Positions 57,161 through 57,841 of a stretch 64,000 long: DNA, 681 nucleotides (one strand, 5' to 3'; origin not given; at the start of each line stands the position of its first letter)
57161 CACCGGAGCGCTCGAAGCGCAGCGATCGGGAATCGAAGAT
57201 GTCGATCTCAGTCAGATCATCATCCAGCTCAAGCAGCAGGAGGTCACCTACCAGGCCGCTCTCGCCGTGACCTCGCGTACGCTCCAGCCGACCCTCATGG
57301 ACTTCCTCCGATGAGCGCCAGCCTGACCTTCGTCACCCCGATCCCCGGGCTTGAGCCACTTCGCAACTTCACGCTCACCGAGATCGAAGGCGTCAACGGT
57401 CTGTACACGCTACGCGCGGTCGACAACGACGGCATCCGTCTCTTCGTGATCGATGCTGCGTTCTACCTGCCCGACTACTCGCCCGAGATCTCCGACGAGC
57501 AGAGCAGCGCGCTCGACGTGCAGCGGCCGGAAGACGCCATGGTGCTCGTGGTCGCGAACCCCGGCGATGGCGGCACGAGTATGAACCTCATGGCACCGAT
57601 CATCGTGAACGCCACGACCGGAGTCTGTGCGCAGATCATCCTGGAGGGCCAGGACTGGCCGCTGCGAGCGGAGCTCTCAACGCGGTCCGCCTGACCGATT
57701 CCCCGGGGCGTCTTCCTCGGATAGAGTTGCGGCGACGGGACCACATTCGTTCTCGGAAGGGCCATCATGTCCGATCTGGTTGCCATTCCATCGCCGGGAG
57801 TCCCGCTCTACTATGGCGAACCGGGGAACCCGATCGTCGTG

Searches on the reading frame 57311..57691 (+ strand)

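Call 19: search_protein_families(library=pfam, proteins=[window:57311-57691:+], max_evalue=0.01)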
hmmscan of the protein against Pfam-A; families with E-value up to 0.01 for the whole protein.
window:57311-57691:+ (127 aa): 1 family
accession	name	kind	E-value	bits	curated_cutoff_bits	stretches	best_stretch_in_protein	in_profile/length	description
PF02623.20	FliW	-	1.2e-26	93.3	25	1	5-122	1-122/122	FliW protein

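Call 71: search_protein_families(library=ncbifam, proteins=[window:57311-57691:+], max_evalue=0.001)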
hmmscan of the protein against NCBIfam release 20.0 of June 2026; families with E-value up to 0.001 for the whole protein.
window:57311-57691:+ (127 aa): 8 families
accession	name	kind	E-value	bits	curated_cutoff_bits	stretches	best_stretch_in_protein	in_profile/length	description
NF009793.2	PRK13285.1-1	equivalog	1.2e-20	73.5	130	1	4-122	10-131/132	flagellar assembly protein FliW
NF009799.0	PRK13285.2-2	equivalog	3.7e-19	68.9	165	1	4-124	18-139/150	flagellar assembly protein FliW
NF009800.0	PRK13285.2-3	equivalog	1.1e-13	51.3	226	1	6-118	20-133/149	flagellar assembly protein FliW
NF009801.0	PRK13285.2-4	equivalog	1.3e-13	50.7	223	1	7-121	21-136/152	flagellar assembly protein FliW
NF009798.0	PRK13285.2-1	equivalog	2e-13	50.5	208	1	5-119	19-136/159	flagellar assembly protein FliW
NF009792.0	PRK13284.1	equivalog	3.6e-13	49.7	171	1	5-113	19-135/146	flagellar assembly protein FliW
NF009790.1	PRK13282.1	equivalog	1.5e-09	38.1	135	1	7-117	5-114/128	flagellar assembly protein FliW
NF009791.1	PRK13283.1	equivalog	1.6e-07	31.6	169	1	8-117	6-115/129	flagellar assembly protein FliW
